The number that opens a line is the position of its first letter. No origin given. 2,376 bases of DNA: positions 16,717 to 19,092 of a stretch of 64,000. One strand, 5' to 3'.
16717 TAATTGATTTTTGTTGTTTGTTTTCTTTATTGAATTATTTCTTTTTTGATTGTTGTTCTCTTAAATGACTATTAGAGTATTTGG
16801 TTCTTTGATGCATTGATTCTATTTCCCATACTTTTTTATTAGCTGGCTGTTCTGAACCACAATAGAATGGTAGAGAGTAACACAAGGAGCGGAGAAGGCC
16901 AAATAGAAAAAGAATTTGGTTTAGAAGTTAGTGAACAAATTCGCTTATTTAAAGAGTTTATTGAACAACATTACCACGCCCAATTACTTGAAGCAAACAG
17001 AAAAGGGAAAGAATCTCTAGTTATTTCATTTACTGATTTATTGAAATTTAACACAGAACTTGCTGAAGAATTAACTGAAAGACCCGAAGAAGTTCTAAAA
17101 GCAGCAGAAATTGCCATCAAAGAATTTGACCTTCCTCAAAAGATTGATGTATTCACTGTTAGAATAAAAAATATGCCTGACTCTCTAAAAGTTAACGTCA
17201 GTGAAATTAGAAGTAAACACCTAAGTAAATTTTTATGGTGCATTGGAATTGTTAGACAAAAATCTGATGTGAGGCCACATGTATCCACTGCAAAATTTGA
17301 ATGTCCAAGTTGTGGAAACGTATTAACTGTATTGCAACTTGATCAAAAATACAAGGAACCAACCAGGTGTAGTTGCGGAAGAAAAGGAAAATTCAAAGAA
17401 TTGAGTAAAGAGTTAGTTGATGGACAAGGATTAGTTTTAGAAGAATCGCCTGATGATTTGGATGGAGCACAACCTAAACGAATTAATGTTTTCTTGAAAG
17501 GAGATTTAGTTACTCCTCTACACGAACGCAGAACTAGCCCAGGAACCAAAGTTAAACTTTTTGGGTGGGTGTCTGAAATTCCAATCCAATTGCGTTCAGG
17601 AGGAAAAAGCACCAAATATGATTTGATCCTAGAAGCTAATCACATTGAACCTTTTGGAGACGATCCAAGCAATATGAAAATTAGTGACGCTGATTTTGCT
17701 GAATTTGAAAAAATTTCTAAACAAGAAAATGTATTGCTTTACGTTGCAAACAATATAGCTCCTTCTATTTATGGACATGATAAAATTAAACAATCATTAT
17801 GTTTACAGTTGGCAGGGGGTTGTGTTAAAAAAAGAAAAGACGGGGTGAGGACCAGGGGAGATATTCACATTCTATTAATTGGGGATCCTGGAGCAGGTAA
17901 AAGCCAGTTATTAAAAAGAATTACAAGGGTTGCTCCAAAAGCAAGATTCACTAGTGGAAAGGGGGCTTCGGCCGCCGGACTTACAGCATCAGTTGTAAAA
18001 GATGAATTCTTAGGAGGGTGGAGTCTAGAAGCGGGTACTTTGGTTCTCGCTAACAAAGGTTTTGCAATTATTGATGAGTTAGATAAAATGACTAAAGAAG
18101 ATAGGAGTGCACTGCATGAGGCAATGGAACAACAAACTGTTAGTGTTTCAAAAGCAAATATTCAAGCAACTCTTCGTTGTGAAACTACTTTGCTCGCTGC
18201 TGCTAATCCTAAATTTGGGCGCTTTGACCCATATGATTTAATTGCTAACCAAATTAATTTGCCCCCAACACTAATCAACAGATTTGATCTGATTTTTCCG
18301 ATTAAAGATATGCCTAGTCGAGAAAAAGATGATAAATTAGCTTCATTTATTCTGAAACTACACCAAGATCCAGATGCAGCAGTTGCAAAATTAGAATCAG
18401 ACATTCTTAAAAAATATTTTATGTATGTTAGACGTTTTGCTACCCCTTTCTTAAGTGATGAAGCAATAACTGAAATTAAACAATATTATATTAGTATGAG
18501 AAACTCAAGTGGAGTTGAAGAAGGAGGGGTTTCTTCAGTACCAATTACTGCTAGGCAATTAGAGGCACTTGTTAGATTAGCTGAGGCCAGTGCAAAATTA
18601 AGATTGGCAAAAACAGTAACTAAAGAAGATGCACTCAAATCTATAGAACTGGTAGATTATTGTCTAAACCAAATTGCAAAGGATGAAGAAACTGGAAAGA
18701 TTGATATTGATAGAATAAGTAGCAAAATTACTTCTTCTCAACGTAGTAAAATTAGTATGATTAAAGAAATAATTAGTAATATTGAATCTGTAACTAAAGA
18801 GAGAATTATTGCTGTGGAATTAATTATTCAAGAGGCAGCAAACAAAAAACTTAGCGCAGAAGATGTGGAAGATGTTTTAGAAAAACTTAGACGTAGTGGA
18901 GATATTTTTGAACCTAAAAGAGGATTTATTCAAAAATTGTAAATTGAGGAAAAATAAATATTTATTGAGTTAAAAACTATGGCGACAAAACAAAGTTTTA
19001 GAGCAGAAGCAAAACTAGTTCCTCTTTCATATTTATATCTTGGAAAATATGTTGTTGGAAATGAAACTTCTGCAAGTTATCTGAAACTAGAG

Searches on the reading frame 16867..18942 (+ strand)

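Call 25: search_protein_families(library=pfam, proteins=[window:16867-18942:+], max_evalue=0.001)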
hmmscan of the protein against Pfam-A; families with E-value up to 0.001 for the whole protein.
window:16867-18942:+ (691 aa): 9 families
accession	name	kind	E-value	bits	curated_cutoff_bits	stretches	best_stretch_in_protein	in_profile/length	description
PF00493.29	MCM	-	3.5e-88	294.9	23.3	1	277-499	2-224/224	MCM P-loop domain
PF17855.7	MCM_lid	-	4e-23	82.1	27.4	1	512-599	1-86/87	MCM AAA-lid domain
PF17207.9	MCM_OB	-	1.5e-16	60.8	24.8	1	112-237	3-124/126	MCM OB domain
PF01078.27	Mg_chelatase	-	8.2e-13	48.7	20.3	1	383-448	93-158/207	Magnesium chelatase, subunit ChlI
PF14551.11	MCM_N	-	5.3e-11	43.2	24.9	1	26-87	2-72/95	MCM N-terminal domain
PF07728.20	AAA_5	-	2.5e-06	28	22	1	334-448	1-123/139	AAA domain (dynein-related subfamily)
PF21120.3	MCM_WH_arc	-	4.7e-05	23.8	26.1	1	628-688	2-62/63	Archaeal MCM, winged-helix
PF13191.12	AAA_16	-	8.1e-05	23.6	32.6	1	333-424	25-124/167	AAA ATPase domain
PF07726.17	AAA_3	-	0.00023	21.5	27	1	334-448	1-112/131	ATPase family associated with various cellular activities (AAA)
